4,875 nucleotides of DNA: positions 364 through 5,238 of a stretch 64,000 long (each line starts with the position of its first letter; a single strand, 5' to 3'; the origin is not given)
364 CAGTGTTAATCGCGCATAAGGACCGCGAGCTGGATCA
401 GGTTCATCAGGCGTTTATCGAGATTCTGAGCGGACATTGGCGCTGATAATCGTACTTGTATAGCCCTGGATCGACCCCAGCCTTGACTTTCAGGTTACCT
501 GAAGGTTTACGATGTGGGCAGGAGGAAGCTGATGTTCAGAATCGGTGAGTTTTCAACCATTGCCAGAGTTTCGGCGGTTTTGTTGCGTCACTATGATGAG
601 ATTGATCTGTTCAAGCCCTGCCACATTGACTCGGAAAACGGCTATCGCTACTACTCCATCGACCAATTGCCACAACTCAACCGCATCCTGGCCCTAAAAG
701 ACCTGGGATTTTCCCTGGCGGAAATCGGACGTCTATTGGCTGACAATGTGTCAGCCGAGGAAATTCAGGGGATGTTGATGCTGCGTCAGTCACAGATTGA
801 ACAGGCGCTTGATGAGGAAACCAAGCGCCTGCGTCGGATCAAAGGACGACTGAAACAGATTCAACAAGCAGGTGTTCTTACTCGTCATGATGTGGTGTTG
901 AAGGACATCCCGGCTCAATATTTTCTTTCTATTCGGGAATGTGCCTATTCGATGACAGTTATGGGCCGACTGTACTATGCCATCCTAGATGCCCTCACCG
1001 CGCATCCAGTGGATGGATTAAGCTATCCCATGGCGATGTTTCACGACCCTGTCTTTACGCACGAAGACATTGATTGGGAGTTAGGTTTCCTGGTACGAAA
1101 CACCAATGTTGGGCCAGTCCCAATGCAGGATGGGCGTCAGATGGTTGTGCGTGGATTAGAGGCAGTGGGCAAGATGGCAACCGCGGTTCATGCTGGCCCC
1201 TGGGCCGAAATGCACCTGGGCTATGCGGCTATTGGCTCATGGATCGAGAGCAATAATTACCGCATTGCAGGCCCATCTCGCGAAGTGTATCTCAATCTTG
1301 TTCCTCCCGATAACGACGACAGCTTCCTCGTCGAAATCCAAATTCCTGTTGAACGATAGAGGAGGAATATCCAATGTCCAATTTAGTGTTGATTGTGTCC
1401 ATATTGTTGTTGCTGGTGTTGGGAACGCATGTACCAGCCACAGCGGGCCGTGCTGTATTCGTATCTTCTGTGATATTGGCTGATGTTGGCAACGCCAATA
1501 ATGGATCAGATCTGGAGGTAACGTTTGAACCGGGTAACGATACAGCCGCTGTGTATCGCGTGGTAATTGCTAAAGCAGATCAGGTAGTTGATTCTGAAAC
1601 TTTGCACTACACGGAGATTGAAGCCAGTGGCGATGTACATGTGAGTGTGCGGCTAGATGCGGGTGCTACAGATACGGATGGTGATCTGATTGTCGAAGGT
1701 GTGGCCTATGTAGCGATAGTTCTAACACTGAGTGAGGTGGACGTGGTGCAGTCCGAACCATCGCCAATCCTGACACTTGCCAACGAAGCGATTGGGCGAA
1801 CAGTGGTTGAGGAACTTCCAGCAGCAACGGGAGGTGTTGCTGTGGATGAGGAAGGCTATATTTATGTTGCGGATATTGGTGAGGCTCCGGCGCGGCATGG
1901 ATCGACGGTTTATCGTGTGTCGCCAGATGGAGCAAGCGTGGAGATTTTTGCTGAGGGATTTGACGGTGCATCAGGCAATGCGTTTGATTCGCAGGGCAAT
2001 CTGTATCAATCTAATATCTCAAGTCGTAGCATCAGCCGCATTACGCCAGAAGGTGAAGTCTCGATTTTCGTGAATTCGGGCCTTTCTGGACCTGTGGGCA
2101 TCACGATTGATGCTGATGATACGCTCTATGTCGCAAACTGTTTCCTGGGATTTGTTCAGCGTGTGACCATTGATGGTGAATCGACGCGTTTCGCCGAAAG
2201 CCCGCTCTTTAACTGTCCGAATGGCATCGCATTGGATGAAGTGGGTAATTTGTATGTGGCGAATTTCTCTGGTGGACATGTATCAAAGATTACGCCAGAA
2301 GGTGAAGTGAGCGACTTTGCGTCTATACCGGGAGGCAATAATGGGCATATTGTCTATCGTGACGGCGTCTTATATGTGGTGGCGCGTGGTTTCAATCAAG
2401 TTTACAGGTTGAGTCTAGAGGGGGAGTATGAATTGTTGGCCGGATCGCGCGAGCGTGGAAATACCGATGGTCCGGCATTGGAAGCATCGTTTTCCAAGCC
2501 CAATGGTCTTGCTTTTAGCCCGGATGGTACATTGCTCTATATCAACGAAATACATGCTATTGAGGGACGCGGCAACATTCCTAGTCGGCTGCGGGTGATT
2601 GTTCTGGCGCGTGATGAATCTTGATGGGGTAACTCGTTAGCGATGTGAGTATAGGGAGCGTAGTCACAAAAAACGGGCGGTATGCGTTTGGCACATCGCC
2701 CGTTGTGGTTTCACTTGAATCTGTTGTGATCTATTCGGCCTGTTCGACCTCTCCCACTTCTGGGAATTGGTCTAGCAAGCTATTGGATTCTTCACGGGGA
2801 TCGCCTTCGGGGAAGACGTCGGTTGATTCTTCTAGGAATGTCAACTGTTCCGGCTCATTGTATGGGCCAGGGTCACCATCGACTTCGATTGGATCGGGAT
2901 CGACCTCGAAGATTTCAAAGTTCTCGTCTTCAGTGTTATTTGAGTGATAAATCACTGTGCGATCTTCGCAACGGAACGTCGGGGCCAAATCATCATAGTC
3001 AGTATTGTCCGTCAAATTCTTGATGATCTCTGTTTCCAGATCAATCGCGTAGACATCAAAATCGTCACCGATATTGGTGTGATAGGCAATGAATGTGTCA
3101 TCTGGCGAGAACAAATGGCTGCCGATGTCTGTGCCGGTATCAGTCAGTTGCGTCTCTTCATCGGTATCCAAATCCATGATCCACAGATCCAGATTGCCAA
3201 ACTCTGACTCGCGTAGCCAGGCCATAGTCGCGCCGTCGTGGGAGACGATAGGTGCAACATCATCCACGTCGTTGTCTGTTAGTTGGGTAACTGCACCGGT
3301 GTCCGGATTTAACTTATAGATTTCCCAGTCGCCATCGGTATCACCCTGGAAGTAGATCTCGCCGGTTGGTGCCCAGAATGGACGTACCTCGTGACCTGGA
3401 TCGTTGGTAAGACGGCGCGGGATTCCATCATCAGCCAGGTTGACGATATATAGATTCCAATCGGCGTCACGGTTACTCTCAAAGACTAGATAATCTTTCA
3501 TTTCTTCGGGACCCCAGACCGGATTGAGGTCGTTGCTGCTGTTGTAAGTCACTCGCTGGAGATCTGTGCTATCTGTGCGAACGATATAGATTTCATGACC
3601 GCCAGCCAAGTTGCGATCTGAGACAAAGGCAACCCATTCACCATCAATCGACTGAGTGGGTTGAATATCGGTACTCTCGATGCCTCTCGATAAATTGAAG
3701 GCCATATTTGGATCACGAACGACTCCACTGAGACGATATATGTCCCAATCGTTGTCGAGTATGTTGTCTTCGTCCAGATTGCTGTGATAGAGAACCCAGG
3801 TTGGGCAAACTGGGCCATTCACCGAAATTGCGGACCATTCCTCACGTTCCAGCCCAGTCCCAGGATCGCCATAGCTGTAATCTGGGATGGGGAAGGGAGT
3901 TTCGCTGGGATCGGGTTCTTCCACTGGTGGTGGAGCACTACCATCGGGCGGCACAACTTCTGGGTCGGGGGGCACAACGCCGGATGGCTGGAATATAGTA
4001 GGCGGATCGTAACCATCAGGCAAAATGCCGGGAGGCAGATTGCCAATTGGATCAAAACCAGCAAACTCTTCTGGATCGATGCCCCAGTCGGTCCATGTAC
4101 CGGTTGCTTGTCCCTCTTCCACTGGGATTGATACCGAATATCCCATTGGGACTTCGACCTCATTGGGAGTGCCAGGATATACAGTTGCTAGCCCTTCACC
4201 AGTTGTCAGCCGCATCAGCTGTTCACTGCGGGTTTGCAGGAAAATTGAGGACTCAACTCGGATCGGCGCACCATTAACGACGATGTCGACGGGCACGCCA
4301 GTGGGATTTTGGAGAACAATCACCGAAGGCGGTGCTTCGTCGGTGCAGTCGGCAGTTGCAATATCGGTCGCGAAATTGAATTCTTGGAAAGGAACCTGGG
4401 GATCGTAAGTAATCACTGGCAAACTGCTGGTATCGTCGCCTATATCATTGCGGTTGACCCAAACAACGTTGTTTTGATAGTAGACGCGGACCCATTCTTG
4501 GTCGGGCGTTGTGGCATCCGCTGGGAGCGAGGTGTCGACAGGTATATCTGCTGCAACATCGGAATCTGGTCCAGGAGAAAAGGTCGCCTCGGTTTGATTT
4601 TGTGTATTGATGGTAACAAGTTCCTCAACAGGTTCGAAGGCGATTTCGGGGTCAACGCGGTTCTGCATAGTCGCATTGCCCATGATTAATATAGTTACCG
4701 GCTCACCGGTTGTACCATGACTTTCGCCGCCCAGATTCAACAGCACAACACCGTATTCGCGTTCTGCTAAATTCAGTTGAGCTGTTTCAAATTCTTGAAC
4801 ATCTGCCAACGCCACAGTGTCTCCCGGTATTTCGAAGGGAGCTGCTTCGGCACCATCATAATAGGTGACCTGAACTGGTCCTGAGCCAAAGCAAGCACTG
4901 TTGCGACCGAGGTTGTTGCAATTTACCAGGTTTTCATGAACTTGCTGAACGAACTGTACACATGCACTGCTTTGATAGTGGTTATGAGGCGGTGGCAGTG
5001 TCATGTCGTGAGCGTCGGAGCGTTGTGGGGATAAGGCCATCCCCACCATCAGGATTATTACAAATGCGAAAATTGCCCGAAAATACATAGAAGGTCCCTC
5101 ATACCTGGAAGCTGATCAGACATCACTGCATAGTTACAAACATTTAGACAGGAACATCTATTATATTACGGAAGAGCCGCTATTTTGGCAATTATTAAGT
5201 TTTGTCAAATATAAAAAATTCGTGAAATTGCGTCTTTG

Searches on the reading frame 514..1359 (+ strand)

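Call 74: search_protein_families(library=pfam, proteins=[window:514-1359:+], max_evalue=0.00001)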
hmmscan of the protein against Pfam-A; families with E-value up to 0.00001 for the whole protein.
window:514-1359:+ (281 aa): 3 families
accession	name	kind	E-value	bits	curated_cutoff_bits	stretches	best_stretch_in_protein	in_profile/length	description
PF13411.12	MerR_1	-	1.8e-13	50.8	21.6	1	8-76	1-67/69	MerR HTH family regulatory protein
PF06445.20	GyrI-like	-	9e-12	46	26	1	219-279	92-154/155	GyrI-like small molecule binding domain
PF00376.29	MerR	-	7.6e-09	35.7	28.2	1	9-47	1-38/38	MerR family regulatory protein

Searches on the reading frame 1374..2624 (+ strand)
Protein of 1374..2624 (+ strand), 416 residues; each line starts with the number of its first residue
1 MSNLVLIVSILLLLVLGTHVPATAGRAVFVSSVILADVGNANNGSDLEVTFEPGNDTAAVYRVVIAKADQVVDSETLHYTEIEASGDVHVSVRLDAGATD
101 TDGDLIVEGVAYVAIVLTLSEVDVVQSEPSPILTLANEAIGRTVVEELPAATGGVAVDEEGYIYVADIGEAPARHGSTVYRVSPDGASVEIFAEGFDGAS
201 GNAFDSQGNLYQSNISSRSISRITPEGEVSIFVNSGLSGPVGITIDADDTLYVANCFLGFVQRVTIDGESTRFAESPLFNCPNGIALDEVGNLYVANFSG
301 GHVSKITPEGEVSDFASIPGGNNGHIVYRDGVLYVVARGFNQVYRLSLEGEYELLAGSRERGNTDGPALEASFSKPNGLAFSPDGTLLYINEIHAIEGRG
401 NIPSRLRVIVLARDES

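Call 74: search_protein_families(library=pfam, proteins=[window:1374-2624:+], max_evalue=0.00001)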
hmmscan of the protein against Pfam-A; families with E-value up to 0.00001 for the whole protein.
window:1374-2624:+ (416 aa): 6 families
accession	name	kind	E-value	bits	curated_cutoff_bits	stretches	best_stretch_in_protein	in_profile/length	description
PF24684.1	Vgb_lyase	-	3.8e-19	69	50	1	205-335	147-280/290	Virginiamycin B lyase family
PF08450.18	SGL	-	1.2e-16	61.5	26.3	0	236-320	132-224/246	SMP-30/Gluconolactonase/LRE-like region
PF01436.27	NHL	-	4.9e-08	33.1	20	0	279-303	1-25/28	NHL repeat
PF25021.1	TEN_NHL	-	2.3e-06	27.3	27.1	0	279-390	30-158/357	Teneurin NHL domain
PF01731.26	Arylesterase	-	4.7e-06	27.2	21.3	0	371-394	51-74/86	Arylesterase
PF06739.17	SBBP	-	6.1e-06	26.5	20.5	0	282-296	15-29/38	Beta-propeller repeat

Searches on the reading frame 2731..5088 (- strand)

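Call 74: search_protein_families(library=pfam, proteins=[window:2731-5088:-], max_evalue=0.00001)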
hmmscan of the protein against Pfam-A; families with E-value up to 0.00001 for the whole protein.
window:2731-5088:- (785 aa): 2 families
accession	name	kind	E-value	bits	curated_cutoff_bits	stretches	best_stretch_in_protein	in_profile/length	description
PF07676.18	PD40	-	2.7e-17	62.7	20.9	0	557-591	1-37/38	WD40-like Beta Propeller Repeat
PF00930.27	DPPIV_N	-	3.5e-06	26.4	22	0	582-654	19-84/354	Dipeptidyl peptidase IV (DPP IV) N-terminal region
